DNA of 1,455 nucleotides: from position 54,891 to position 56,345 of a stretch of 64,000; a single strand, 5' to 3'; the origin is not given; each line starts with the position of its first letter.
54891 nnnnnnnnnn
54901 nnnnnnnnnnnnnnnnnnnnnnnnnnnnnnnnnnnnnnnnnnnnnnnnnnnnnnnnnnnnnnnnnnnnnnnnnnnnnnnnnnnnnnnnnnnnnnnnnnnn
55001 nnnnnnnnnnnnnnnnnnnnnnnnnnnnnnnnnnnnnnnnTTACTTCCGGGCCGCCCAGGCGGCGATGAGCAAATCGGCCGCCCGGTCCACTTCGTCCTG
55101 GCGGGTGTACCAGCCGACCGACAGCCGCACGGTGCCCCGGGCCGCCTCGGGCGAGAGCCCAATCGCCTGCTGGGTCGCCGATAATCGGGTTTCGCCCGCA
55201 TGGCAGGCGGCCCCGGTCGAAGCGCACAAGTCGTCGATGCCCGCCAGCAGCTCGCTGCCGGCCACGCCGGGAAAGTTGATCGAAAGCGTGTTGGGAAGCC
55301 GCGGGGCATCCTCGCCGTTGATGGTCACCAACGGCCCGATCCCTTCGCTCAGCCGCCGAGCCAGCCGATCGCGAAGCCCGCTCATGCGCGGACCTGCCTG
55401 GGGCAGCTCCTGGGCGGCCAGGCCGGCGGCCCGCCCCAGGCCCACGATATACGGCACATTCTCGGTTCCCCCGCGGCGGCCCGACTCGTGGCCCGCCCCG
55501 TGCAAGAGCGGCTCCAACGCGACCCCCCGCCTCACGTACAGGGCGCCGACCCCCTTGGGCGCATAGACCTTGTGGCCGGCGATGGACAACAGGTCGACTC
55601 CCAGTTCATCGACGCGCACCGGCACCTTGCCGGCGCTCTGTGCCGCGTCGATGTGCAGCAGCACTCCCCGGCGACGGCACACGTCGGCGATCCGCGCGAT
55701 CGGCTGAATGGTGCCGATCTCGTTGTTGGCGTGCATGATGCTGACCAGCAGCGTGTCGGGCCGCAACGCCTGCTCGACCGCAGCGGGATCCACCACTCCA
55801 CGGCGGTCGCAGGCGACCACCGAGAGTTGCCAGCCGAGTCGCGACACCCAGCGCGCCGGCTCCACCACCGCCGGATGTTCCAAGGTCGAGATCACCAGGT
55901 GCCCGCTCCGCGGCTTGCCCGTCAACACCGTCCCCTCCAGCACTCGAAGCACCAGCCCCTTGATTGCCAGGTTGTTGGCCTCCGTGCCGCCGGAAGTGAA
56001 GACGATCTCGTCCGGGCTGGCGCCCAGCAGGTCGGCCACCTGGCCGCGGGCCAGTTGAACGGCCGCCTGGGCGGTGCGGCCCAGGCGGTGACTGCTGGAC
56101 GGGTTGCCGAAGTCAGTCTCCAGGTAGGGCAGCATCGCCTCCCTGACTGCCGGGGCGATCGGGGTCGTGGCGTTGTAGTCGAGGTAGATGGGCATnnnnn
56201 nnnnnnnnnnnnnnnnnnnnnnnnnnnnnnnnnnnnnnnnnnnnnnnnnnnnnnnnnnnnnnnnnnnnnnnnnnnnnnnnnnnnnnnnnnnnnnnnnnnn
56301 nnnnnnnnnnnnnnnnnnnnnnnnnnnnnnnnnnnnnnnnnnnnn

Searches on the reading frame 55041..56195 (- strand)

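Call 25: search_protein_families(library=pfam, proteins=[window:55041-56195:-], max_evalue=0.00001)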
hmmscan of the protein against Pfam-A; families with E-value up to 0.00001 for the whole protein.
window:55041-56195:- (384 aa): 2 families
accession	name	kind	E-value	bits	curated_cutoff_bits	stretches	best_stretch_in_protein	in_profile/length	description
PF00266.25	Aminotran_5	-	5.3e-73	246.6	21.5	1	3-371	1-370/371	Aminotransferase class-V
PF01212.27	Beta_elim_lyase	-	1.9e-08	34.4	27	1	52-186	40-171/288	Beta-eliminating lyase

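Call 28: search_protein_families(library=ncbifam, proteins=[window:55041-56195:-], max_evalue=0.00001)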
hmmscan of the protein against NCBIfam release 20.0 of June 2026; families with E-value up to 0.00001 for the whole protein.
window:55041-56195:- (384 aa): 23 families
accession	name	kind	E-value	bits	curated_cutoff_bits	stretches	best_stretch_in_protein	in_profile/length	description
TIGR03402.1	FeS_nifS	equivalog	4.1e-123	410.9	530.75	1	3-374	1-364/379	cysteine desulfurase NifS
NF010611.0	PRK14012.1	equivalog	8.1e-110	367.5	548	1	1-377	5-376/406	IscS subfamily cysteine desulfurase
TIGR02006.1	IscS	equivalog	1.4e-107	360.2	643.2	1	1-377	3-372/402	IscS subfamily cysteine desulfurase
TIGR03235.1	DNA_S_dndA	equivalog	4e-106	355.3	480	1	4-359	1-352/353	cysteine desulfurase DndA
TIGR03403.1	nifS_epsilon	equivalog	1.9e-89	300.2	587.7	1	3-376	1-369/382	NifS family cysteine desulfurase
NF002806.0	PRK02948.1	subfamily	1.8e-83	280.7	304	1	3-378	2-370/381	IscS subfamily cysteine desulfurase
TIGR01977.1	am_tr_V_EF2568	hypoth_equivalog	7.6e-45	153.5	377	1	3-375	1-372/376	cysteine desulfurase family protein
TIGR01979.1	sufS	subfamily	7.1e-40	137.1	475.1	1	3-232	20-246/403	SufS family cysteine desulfurase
NF041166.1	f2_encap_cargo1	exception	5.6e-34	118.2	800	1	3-225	247-464/623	family 2A encapsulin nanocompartment cargo protein cysteine desulfurase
NF040779.1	Sec_lyase_SclA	exception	1.4e-31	109.8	525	1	3-234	1-226/378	selenocysteine lyase SclA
TIGR01976.1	am_tr_V_VC1184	hypoth_equivalog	1.9e-24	86.7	352.35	1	3-224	20-234/401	cysteine desulfurase-like protein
NF006791.0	PRK09295.1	equivalog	4e-23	82.2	661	1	34-225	57-242/406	cysteine desulfurase SufS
NF008126.0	PRK10874.1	equivalog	2.1e-20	73.2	607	1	3-223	21-236/401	cysteine desulfurase CsdA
TIGR03392.1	FeS_syn_CsdA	equivalog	1e-19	71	493.6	1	3-223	18-233/398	cysteine desulfurase CsdA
TIGR04343.1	egtE_PLP_lyase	equivalog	7.6e-16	57.9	400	1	42-236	52-232/370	ergothioneine biosynthesis PLP-dependent enzyme EgtE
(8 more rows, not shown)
